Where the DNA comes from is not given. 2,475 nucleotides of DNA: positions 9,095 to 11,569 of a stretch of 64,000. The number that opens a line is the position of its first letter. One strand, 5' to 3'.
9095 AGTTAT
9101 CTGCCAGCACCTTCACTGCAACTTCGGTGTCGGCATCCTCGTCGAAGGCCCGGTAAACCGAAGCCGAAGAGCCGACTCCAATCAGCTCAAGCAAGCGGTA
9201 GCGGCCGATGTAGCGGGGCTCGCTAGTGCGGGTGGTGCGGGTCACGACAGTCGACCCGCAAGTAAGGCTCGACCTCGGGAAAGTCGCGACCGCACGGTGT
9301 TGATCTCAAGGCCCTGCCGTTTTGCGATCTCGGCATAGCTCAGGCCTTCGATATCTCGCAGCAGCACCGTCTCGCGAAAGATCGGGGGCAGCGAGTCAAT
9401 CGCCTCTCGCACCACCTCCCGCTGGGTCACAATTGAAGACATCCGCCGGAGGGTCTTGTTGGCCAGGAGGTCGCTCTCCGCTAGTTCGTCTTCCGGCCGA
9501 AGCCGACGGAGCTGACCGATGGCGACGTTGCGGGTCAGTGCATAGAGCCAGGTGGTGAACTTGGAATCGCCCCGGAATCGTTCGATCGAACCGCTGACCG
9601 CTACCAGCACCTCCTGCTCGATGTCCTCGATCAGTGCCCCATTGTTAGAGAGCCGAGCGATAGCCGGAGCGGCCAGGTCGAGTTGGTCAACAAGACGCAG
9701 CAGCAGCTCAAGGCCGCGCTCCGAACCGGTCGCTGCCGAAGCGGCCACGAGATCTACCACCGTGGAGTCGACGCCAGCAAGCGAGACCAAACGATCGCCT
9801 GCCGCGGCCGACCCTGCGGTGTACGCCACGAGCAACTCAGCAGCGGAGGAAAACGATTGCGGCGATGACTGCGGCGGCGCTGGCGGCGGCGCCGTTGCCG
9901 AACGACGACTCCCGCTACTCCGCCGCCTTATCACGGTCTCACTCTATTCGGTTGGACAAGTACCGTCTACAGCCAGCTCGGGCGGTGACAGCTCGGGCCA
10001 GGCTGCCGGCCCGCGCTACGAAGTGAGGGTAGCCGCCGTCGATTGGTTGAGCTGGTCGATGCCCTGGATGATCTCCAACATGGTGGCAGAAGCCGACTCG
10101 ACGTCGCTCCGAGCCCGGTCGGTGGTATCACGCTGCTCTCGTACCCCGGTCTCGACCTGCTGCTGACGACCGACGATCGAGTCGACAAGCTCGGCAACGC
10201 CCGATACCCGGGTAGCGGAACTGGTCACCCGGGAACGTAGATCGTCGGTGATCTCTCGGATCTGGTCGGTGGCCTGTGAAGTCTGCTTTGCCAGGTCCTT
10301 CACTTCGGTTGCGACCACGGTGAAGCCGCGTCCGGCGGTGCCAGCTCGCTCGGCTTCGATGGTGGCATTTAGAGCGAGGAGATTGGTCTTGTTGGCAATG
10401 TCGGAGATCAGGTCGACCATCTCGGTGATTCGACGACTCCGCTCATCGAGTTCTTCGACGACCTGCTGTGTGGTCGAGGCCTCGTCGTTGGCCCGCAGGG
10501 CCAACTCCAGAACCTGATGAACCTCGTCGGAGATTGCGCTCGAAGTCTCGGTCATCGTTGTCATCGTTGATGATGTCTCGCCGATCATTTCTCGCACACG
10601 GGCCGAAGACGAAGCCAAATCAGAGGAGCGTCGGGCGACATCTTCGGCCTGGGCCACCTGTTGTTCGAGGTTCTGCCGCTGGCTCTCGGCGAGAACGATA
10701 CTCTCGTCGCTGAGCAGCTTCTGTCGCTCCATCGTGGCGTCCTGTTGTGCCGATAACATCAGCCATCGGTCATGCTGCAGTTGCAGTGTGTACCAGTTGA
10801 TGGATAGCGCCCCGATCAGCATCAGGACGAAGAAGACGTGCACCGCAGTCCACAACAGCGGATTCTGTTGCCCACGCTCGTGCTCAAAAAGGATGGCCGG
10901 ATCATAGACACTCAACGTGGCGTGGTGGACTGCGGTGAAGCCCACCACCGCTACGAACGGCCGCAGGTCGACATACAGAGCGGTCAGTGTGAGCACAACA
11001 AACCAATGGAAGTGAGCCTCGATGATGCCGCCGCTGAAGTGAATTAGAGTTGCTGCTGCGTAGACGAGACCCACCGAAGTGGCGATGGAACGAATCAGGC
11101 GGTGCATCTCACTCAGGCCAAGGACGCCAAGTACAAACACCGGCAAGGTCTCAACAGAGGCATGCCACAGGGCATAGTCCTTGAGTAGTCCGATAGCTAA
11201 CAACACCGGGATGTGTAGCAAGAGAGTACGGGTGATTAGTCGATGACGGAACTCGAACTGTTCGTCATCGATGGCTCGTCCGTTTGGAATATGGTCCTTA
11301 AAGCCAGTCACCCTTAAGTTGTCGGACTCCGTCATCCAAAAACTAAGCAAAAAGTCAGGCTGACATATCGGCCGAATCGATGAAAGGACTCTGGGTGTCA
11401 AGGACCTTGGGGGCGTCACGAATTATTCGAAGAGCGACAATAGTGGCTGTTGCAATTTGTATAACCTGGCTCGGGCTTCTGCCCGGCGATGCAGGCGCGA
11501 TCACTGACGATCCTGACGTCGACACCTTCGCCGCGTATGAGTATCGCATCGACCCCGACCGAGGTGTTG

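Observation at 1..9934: Two paralogous, translationally coupled ECF-sigma/Ser-Thr-kinase modules in inverted orientation, with no anti-sigma factor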

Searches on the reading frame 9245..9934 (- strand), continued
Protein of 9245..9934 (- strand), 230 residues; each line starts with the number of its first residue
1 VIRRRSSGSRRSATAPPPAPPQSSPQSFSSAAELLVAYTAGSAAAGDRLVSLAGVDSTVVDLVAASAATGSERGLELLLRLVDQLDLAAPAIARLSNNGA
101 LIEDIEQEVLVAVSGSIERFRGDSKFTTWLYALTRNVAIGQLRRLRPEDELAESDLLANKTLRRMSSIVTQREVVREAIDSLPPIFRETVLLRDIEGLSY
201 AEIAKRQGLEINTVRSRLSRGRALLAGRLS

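Call 58: search_protein_families(library=pfam, proteins=[L001:504-1346:+, L003:8789-9751:+, L004:8894-9739:-, L004:6387-8201:-, L004:8201-8758:-, L007:9226-9843:-, L082:11094-12296:-, L082:7231-7635:+], max_evalue=0.01)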
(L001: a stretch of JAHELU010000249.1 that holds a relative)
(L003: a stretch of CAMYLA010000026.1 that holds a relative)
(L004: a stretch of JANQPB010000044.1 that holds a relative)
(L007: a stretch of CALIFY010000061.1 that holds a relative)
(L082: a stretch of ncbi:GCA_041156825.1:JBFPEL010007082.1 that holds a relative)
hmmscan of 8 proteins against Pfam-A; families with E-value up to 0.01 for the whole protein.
L001:504-1346:+ (281 aa): 0 families

L003:8789-9751:+ (321 aa): 0 families

L004:8894-9739:- (282 aa): 4 families
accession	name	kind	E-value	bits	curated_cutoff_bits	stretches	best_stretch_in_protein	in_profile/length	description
PF13649.12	Methyltransf_25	-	9.4e-13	49.1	27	1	63-157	1-97/97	Methyltransferase domain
PF08242.18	Methyltransf_12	-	6.5e-11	43.3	30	1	64-159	1-98/98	Methyltransferase domain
PF08241.18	Methyltransf_11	-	5.4e-10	40.2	21.2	1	65-159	2-93/95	Methyltransferase domain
PF13847.12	Methyltransf_31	-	1.5e-07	31.6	27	1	62-165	6-113/145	Methyltransferase domain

L004:6387-8201:- (605 aa): 1 family
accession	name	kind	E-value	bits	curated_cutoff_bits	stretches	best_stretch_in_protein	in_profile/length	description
PF00400.38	WD40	-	0.00016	22.5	27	0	369-393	14-39/39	WD domain, G-beta repeat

L004:8201-8758:- (186 aa): 9 families
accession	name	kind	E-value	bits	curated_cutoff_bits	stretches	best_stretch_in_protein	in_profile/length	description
PF04542.20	Sigma70_r2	-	1.1e-16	60.9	24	1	28-95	1-70/71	Sigma-70 region 2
PF08281.18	Sigma70_r4_2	-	4.2e-14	52.4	25.7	1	122-173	3-54/54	Sigma-70, region 4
PF04545.22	Sigma70_r4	-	1.8e-09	37.4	24.1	1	126-174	1-49/50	Sigma-70, region 4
PF07638.17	Sigma70_ECF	-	2.3e-08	34.6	21.1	1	12-178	6-184/185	ECF sigma factor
PF13556.12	HTH_30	-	2.2e-05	24.6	27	1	145-181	12-48/59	PucR C-terminal helix-turn-helix domain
PF22233.2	PhyR_sigma-like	-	0.00067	19.8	27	1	127-172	1-46/50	Response regulator PhyR, sigma-like domain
PF20432.4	Xre-like-HTH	-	0.0018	18.9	25.8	1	134-171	12-47/63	Antitoxin Xre-like helix-turn-helix domain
PF02001.22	DUF134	-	0.0046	17.9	27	1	135-175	40-80/98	Protein of unknown function DUF134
PF13384.12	HTH_23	-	0.0077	16.5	24.6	0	137-168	10-40/50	Homeodomain-like domain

L007:9226-9843:- (206 aa): 1 family
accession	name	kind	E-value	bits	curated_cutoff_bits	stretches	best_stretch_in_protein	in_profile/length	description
PF01066.26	CDP-OH_P_transf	-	5e-10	40.4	22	1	27-170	4-131/152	CDP-alcohol phosphatidyltransferase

L082:11094-12296:- (401 aa): 0 families

L082:7231-7635:+ (135 aa): 2 families
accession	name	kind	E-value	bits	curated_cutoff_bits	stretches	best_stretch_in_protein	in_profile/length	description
PF14279.12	HNH_5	-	3e-08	33.9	27.5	1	22-69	1-46/56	HNH endonuclease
PF01844.29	HNH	-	2.8e-06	27.8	21.4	1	22-67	1-45/47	HNH endonuclease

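Call 72: find_encoding_contigs(protein=P0008, flank=8000, max_places=2)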
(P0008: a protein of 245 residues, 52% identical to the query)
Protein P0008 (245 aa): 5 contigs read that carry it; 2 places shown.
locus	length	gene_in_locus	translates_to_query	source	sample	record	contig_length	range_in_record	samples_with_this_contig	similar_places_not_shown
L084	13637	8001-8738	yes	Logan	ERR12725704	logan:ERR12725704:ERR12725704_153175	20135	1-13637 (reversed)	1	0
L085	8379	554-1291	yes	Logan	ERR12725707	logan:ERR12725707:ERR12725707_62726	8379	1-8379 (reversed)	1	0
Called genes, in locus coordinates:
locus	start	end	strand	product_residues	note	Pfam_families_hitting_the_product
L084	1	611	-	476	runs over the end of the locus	PF01979:Amidohydro_1, PF07969:Amidohydro_3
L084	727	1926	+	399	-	-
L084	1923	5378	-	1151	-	PF00486:Trans_reg_C, PF03704:BTAD, PF13191:AAA_16, PF13401:AAA_22 (weak)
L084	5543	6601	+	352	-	-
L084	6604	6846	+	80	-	-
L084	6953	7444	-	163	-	PF08327:AHSA1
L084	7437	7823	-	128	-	PF01022:HTH_5, PF12802:MarR_2 (weak), PF12840:HTH_20, PF13412:HTH_24 (weak), PF08279:HTH_11 (faint)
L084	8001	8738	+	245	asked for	PF04542:Sigma70_r2, PF08281:Sigma70_r4_2, PF04545:Sigma70_r4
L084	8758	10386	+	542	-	PF00069:Pkinase, PF07714:PK_Tyr_Ser-Thr, PF17667:Pkinase_fungal (weak)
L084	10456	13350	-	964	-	PF00722:Glyco_hydro_16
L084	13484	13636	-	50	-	?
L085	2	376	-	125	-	?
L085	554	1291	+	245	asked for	PF04542:Sigma70_r2, PF08281:Sigma70_r4_2, PF04545:Sigma70_r4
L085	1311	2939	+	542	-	PF00069:Pkinase, PF07714:PK_Tyr_Ser-Thr, PF17667:Pkinase_fungal (weak)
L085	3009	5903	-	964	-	PF00722:Glyco_hydro_16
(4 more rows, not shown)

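Call 73: find_encoding_contigs(protein=P0031, flank=8000, max_places=2)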
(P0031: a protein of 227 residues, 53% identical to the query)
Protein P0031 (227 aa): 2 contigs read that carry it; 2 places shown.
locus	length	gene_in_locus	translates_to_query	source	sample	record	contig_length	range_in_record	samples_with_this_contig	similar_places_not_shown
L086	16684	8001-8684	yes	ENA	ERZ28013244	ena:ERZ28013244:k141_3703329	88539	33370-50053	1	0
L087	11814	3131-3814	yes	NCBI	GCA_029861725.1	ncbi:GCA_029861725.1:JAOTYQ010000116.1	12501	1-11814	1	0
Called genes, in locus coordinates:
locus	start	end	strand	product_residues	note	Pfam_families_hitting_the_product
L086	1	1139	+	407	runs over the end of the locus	PF07690:MFS_1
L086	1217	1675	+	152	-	PF10604:Polyketide_cyc2, PF03364:Polyketide_cyc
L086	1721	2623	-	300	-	PF00296:Bac_luciferase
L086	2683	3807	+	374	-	PF01073:3Beta_HSD (weak), PF01370:Epimerase, PF07993:NAD_binding_4 (faint), PF16363:GDP_Man_Dehyd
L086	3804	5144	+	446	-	PF03721:UDPG_MGDP_dh_N, PF00984:UDPG_MGDP_dh, PF03720:UDPG_MGDP_dh_C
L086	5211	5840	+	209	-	PF00440:TetR_N, PF13305:TetR_C_33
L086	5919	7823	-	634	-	PF03372:Exo_endo_phos, PF19580:Exo_endo_phos_3 (faint)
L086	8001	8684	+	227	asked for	PF04542:Sigma70_r2, PF08281:Sigma70_r4_2, PF04545:Sigma70_r4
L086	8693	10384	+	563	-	PF00069:Pkinase, PF07714:PK_Tyr_Ser-Thr, PF17667:Pkinase_fungal (weak)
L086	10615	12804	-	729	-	PF20254:DMFA2_C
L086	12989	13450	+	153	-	PF00011:HSP20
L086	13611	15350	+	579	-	PF01979:Amidohydro_1 (faint), PF07969:Amidohydro_3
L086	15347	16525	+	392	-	PF02515:CoA_transf_3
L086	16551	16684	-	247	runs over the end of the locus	PF05138:PaaA_PaaC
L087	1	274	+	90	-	PF03720:UDPG_MGDP_dh_C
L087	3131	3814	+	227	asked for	PF04542:Sigma70_r2, PF08281:Sigma70_r4_2, PF04545:Sigma70_r4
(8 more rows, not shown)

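Call 74: find_encoding_contigs(protein=P0059, flank=8000, max_places=2)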
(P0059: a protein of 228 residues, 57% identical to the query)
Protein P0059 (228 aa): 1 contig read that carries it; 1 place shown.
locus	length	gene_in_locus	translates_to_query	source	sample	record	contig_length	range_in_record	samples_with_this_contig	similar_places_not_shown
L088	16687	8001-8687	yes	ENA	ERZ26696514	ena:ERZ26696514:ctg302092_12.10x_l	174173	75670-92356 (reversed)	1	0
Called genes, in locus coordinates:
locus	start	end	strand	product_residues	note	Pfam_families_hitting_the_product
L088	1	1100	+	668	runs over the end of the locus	PF08448:PAS_4, PF00990:GGDEF, PF00563:EAL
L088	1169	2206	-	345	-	-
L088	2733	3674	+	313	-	PF00561:Abhydrolase_1, PF12146:Hydrolase_4, PF12697:Abhydrolase_6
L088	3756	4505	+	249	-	PF09844:DUF2071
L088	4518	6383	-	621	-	-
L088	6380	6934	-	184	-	PF07638:Sigma70_ECF, PF04542:Sigma70_r2, PF08281:Sigma70_r4_2, PF04545:Sigma70_r4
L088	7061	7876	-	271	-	PF13847:Methyltransf_31, PF08241:Methyltransf_11, PF08242:Methyltransf_12, PF13649:Methyltransf_25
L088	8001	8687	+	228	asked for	PF04542:Sigma70_r2, PF04545:Sigma70_r4 (weak), PF08281:Sigma70_r4_2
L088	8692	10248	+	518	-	PF00069:Pkinase, PF07714:PK_Tyr_Ser-Thr, PF17667:Pkinase_fungal (faint)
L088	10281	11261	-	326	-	PF13845:Septum_form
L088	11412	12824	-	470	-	PF01425:Amidase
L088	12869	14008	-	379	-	PF02353:CMAS, PF13489:Methyltransf_23, PF13847:Methyltransf_31, PF08241:Methyltransf_11, PF08242:Methyltransf_12, PF13649:Methyltransf_25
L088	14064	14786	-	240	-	-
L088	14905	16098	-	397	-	PF02515:CoA_transf_3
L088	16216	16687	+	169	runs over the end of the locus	PF01661:Macro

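Call 81: find_encoding_contigs(protein=P0072, flank=10000, max_places=2)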
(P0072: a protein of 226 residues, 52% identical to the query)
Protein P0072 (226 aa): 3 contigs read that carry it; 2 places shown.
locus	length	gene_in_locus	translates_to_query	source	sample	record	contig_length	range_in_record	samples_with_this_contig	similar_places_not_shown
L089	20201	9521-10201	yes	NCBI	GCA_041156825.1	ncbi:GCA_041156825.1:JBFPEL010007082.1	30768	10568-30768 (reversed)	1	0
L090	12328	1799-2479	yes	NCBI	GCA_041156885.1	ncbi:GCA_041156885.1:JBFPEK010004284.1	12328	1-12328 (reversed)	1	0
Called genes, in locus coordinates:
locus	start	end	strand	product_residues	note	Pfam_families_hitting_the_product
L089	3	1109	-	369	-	?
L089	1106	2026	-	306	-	-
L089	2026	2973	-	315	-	PF00005:ABC_tran, PF13304:AAA_21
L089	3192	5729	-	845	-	-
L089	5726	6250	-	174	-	-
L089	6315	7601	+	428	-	PF02515:CoA_transf_3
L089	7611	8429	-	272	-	PF01209:Ubie_methyltran (weak), PF13489:Methyltransf_23 (weak), PF13847:Methyltransf_31, PF08241:Methyltransf_11, PF08242:Methyltransf_12, PF13649:Methyltransf_25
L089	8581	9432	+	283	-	-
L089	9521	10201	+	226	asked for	PF04542:Sigma70_r2, PF08281:Sigma70_r4_2, PF04545:Sigma70_r4 (weak)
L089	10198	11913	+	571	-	PF00069:Pkinase, PF07714:PK_Tyr_Ser-Thr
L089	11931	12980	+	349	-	PF02746:MR_MLE_N, PF13378:MR_MLE_C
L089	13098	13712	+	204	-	PF00440:TetR_N, PF16859:TetR_C_11, PF14246:TetR_C_7 (weak)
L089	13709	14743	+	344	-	-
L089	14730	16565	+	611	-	PF00743:FMO-like (faint), PF00890:FAD_binding_2 (weak), PF01266:DAO (faint), PF07992:Pyr_redox_2, PF13450:NAD_binding_8, PF13738:Pyr_redox_3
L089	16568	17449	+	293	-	PF00561:Abhydrolase_1, PF12146:Hydrolase_4, PF12697:Abhydrolase_6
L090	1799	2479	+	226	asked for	PF04542:Sigma70_r2, PF08281:Sigma70_r4_2, PF04545:Sigma70_r4 (weak)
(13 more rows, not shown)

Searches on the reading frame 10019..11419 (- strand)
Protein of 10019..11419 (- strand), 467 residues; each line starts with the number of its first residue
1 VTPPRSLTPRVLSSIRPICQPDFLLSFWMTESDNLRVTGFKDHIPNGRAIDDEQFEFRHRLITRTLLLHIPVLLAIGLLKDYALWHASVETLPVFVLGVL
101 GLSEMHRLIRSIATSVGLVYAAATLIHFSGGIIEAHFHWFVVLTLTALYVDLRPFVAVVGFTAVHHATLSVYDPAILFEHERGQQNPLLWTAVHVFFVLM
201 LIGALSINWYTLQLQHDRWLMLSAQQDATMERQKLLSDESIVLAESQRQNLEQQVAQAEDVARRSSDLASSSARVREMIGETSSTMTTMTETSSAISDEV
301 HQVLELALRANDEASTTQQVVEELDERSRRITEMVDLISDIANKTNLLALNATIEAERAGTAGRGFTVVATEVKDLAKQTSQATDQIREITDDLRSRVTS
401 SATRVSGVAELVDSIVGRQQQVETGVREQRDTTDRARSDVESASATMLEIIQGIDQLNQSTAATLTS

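Call 6: search_protein_families(library=pfam, proteins=[window:10019-11419:-], max_evalue=0.01)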
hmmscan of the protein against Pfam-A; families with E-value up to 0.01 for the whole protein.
window:10019-11419:- (467 aa): 1 family
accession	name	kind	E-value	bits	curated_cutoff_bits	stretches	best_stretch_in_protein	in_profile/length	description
PF00015.26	MCPsignal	-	9.6e-29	100.9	34.6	1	307-462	11-166/172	Methyl-accepting chemotaxis protein (MCP) signalling domain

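Call 35: search_protein_families(library=ncbifam, proteins=[window:10019-11419:-], max_evalue=0.01)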
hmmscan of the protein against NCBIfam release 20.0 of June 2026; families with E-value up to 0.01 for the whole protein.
window:10019-11419:- (467 aa): 7 families
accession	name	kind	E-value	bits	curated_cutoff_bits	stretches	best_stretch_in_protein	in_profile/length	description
NF047851.1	MCPCitTducer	equivalog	3.1e-20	72.8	900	1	245-451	267-483/553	methyl-accepting chemotaxis citrate transducer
NF011622.0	PRK15048.1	equivalog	8.9e-20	71.3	900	1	256-463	277-494/553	methyl-accepting chemotaxis protein II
NF011615.0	PRK15041.1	equivalog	1.3e-19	70.3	947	1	255-462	278-495/554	methyl-accepting chemotaxis protein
NF041847.1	transduc_aer2_vibrio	equivalog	1.1e-18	66.9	1200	1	258-458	518-728/804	aerotaxis transducer Aer2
NF007309.0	PRK09793.1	equivalog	1.6e-18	67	903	1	262-461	281-483/533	methyl-accepting chemotaxis protein IV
NF058645.1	MCPCtpMPsAe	equivalog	3e-17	62.6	900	1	244-401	308-458/558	methyl-accepting chemotaxis protein CtpM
NF050802.1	AspChtxCcaA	equivalog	4.3e-15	55.1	1300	1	250-449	505-693/700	aspartate chemotaxis receptor CcaA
